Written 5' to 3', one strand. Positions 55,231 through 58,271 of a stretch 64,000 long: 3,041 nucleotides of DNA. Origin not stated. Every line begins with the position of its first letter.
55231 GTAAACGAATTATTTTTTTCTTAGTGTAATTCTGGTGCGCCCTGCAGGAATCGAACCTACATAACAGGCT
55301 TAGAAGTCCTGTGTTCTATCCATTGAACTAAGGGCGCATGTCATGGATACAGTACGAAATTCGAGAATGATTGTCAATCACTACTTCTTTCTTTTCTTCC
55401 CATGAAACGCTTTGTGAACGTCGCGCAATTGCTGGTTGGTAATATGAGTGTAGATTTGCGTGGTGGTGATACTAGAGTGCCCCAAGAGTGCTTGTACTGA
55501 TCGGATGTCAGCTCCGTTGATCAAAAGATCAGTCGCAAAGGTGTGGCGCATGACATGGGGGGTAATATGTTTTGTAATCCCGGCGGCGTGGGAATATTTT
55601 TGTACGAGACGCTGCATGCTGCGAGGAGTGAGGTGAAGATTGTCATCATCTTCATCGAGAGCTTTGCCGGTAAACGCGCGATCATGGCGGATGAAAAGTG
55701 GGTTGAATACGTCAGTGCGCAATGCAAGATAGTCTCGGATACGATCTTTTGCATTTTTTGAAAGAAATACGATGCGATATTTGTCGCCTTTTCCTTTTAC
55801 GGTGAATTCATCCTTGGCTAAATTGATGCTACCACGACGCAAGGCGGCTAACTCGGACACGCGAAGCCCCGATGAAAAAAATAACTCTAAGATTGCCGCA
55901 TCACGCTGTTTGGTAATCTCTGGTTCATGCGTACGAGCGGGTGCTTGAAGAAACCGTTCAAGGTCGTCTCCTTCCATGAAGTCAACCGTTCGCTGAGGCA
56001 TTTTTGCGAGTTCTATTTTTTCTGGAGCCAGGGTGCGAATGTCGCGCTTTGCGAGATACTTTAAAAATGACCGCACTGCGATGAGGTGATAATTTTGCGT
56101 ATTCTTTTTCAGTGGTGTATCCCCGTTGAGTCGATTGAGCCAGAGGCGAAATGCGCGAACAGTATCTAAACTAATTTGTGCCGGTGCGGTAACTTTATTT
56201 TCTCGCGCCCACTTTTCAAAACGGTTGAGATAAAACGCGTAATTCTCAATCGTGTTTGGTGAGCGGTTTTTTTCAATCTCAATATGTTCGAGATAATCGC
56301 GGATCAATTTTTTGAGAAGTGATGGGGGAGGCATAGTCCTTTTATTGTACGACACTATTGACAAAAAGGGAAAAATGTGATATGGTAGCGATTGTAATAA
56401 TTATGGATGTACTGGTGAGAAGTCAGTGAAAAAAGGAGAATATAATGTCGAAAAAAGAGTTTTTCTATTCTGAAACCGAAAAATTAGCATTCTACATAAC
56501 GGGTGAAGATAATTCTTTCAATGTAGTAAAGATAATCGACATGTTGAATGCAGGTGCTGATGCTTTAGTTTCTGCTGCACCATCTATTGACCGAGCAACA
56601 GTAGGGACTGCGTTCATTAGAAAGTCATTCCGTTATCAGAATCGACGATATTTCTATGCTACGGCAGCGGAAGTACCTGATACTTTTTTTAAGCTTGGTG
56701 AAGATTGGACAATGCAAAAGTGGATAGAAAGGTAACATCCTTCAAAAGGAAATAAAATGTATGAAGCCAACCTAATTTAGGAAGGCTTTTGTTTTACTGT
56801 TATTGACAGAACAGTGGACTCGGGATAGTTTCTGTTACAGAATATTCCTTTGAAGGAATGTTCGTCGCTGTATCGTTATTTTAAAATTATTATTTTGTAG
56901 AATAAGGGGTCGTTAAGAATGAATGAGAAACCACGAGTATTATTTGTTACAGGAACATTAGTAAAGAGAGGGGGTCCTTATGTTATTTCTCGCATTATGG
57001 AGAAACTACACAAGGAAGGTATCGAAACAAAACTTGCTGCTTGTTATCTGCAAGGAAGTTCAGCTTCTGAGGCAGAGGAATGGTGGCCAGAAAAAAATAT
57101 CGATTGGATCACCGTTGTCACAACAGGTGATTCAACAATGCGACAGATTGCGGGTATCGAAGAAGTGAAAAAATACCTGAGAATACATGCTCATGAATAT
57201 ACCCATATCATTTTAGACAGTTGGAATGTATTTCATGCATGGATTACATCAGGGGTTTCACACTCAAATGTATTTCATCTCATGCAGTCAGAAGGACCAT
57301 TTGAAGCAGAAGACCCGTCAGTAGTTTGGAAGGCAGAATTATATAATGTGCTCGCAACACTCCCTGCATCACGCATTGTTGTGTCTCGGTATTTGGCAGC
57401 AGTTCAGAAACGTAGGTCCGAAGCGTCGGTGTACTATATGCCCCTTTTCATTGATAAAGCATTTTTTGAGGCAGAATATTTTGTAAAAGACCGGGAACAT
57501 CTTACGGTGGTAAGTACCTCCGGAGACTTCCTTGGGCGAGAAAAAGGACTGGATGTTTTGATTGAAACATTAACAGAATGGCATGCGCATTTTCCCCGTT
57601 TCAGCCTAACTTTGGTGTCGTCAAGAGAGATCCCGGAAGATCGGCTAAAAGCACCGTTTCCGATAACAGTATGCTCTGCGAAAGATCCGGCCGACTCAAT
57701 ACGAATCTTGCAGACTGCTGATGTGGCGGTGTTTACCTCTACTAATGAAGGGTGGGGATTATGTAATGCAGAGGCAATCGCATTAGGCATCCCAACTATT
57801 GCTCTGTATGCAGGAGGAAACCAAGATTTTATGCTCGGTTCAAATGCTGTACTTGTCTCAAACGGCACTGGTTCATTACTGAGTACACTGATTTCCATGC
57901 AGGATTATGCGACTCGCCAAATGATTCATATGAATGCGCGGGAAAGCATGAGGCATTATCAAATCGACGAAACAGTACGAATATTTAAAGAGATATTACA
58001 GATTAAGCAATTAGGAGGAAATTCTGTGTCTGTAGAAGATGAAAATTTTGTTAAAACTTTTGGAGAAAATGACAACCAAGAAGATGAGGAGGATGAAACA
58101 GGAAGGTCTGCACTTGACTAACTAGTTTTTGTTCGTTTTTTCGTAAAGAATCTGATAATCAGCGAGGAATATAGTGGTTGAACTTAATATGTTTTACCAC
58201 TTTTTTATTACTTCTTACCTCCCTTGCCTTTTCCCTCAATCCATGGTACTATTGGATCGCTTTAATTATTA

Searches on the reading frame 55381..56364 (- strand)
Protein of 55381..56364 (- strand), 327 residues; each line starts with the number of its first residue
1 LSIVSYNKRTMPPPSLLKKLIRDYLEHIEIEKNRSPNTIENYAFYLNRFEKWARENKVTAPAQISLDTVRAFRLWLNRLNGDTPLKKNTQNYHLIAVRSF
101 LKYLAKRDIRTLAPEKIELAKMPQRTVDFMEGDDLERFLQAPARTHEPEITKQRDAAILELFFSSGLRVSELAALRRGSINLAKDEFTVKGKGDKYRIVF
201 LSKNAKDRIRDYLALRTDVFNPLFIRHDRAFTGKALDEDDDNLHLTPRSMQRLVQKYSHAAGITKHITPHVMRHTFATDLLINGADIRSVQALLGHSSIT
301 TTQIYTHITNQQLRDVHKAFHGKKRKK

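Call 69: search_protein_families(library=pfam, proteins=[window:55381-56364:-], max_evalue=0.00001)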
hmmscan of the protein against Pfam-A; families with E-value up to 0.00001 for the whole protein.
window:55381-56364:- (327 aa): 4 families
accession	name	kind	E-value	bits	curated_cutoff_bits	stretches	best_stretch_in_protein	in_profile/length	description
PF00589.27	Phage_integrase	-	1.1e-36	126.6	27.1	1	129-311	2-171/172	Phage integrase family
PF02899.23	Phage_int_SAM_1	-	3e-15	56.7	22.3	1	21-107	1-82/83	Phage integrase, N-terminal SAM-like domain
PF13495.12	Phage_int_SAM_4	-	6e-10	39.8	27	1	23-109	4-83/85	Phage integrase, N-terminal SAM-like domain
PF13102.12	Phage_int_SAM_5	-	4.3e-07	30.7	22.3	1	26-110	8-88/98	Phage integrase SAM-like domain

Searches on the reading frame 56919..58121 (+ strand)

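Call 69: search_protein_families(library=pfam, proteins=[window:56919-58121:+], max_evalue=0.00001)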
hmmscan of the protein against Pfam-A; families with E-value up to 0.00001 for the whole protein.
window:56919-58121:+ (400 aa): 3 families
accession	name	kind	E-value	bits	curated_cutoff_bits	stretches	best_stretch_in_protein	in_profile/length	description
PF13692.12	Glyco_trans_1_4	-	1e-10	42.5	27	1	200-316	6-127/142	Glycosyl transferases group 1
PF00534.26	Glycos_transf_1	-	2.2e-09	37.5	26.4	1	207-304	26-130/172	Glycosyl transferases group 1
PF20706.3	GT4-conflict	-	4.1e-06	26.5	26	1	255-304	270-319/385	Family 4 Glycosyltransferase in conflict systems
